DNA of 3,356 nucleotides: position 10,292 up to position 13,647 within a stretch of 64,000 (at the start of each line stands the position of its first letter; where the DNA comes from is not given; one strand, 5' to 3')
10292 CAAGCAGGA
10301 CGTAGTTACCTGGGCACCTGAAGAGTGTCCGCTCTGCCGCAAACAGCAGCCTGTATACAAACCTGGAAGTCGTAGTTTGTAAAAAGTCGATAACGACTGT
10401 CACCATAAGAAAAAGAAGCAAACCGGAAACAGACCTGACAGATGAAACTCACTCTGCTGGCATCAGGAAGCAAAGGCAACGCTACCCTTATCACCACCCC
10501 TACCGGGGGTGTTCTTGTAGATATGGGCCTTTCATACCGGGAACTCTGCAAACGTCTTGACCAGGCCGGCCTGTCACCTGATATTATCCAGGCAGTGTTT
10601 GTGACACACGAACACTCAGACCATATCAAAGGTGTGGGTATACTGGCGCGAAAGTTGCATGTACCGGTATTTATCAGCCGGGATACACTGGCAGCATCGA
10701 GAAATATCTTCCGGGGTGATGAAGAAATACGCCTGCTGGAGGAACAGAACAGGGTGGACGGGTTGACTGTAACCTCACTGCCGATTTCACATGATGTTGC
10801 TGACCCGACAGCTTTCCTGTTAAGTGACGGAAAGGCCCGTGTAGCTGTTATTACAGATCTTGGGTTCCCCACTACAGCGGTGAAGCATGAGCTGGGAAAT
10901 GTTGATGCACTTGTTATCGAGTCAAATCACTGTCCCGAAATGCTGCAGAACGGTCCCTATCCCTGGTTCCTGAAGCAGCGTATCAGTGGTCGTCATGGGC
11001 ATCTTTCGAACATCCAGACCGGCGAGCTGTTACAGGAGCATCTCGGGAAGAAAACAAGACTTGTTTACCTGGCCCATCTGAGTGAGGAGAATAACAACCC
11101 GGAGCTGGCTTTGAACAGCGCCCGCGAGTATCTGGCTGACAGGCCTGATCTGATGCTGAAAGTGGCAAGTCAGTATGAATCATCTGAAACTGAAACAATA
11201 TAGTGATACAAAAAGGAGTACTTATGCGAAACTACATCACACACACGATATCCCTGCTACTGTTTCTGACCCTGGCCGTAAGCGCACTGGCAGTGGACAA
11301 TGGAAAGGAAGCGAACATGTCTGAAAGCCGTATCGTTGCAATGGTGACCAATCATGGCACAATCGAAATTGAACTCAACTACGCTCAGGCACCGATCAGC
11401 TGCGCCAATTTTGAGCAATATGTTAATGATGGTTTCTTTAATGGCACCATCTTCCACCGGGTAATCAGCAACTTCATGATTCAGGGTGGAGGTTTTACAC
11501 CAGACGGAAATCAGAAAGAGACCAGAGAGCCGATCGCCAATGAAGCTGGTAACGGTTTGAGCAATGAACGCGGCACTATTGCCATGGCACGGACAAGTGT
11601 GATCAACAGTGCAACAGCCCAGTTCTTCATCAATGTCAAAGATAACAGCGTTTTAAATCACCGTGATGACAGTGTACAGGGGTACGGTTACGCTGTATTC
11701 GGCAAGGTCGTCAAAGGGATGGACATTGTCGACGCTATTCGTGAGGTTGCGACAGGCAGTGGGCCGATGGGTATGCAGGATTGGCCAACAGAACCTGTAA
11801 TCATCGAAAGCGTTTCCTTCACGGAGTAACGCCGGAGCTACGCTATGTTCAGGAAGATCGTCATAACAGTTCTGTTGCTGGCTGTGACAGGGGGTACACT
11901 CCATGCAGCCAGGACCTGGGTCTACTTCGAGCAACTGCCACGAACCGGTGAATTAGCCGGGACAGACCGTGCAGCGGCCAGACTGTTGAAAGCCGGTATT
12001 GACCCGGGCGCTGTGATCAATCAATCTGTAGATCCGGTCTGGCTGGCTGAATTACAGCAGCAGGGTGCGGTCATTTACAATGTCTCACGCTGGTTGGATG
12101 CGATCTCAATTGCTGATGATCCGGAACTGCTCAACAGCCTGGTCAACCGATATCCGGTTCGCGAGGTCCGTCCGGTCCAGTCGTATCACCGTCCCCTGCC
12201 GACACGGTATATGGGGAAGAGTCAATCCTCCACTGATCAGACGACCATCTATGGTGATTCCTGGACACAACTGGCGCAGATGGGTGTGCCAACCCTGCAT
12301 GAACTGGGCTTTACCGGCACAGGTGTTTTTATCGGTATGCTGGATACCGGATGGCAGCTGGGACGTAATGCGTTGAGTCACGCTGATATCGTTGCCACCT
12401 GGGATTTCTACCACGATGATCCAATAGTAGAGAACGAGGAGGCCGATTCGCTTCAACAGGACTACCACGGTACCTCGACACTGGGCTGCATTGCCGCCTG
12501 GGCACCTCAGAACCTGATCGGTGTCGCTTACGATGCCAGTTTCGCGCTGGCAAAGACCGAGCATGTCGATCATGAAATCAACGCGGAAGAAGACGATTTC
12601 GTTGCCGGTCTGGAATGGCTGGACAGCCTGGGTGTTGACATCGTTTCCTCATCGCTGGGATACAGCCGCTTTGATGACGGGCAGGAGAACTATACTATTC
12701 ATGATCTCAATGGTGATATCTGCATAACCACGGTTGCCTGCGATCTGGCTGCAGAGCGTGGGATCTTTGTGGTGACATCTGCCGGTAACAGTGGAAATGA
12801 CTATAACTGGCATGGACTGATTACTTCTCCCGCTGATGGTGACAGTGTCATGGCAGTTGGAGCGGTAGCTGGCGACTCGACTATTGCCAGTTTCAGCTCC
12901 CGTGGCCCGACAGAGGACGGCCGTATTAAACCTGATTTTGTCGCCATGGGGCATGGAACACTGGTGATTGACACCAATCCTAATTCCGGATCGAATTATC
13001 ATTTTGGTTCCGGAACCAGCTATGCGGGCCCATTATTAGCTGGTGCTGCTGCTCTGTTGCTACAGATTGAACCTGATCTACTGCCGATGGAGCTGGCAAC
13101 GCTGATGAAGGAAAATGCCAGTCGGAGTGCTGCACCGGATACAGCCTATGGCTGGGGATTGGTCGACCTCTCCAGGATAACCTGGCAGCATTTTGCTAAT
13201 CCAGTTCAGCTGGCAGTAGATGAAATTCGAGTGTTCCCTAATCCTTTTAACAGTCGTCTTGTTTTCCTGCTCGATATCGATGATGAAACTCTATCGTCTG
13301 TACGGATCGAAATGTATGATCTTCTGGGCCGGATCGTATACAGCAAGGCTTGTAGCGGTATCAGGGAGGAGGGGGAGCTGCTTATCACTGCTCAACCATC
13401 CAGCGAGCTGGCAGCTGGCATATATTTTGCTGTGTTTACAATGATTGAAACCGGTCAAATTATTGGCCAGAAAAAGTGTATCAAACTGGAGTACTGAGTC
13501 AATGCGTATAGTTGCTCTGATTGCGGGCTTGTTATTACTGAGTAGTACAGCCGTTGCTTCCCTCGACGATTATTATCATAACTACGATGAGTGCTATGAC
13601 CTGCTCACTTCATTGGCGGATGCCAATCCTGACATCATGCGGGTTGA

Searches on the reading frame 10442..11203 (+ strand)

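Call 18: search_protein_families(library=pfam, proteins=[window:10442-11203:+], max_evalue=0.0001)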
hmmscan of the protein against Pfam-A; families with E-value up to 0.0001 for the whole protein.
window:10442-11203:+ (253 aa): 2 families
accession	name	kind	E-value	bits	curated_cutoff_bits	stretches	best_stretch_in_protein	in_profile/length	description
PF12706.13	Lactamase_B_2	-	4.5e-16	59.5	27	1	24-200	3-190/200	Beta-lactamase superfamily domain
PF00753.33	Lactamase_B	-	1.3e-15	58.3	22.7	1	11-144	5-154/196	Metallo-beta-lactamase superfamily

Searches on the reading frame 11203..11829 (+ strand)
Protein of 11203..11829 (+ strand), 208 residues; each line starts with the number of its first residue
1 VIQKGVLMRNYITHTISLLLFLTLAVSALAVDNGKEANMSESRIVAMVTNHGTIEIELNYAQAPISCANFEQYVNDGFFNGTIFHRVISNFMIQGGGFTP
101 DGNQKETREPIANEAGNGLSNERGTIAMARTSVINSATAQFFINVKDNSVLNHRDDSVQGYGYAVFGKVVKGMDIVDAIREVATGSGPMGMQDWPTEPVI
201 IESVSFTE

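Call 18: search_protein_families(library=pfam, proteins=[window:11203-11829:+], max_evalue=0.0001)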
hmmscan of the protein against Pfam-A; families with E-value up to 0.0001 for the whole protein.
window:11203-11829:+ (208 aa): 1 family
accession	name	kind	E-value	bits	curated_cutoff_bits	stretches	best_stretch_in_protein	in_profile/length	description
PF00160.26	Pro_isomerase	-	7.2e-46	156.8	21.7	1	45-204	2-157/159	Cyclophilin type peptidyl-prolyl cis-trans isomerase/CLD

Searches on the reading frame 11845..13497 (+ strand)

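Call 19: search_protein_families(library=pfam, proteins=[window:11845-13497:+], max_evalue=0.0001)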
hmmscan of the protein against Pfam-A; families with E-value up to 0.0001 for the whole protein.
window:11845-13497:+ (550 aa): 2 families
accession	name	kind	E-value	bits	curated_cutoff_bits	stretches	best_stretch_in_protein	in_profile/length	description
PF00082.27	Peptidase_S8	-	1.3e-39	136.7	21.8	1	158-438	1-288/288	Subtilase family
PF18962.6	Por_Secre_tail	-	5.1e-05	23.9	27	0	463-533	1-64/75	Secretion system C-terminal sorting domain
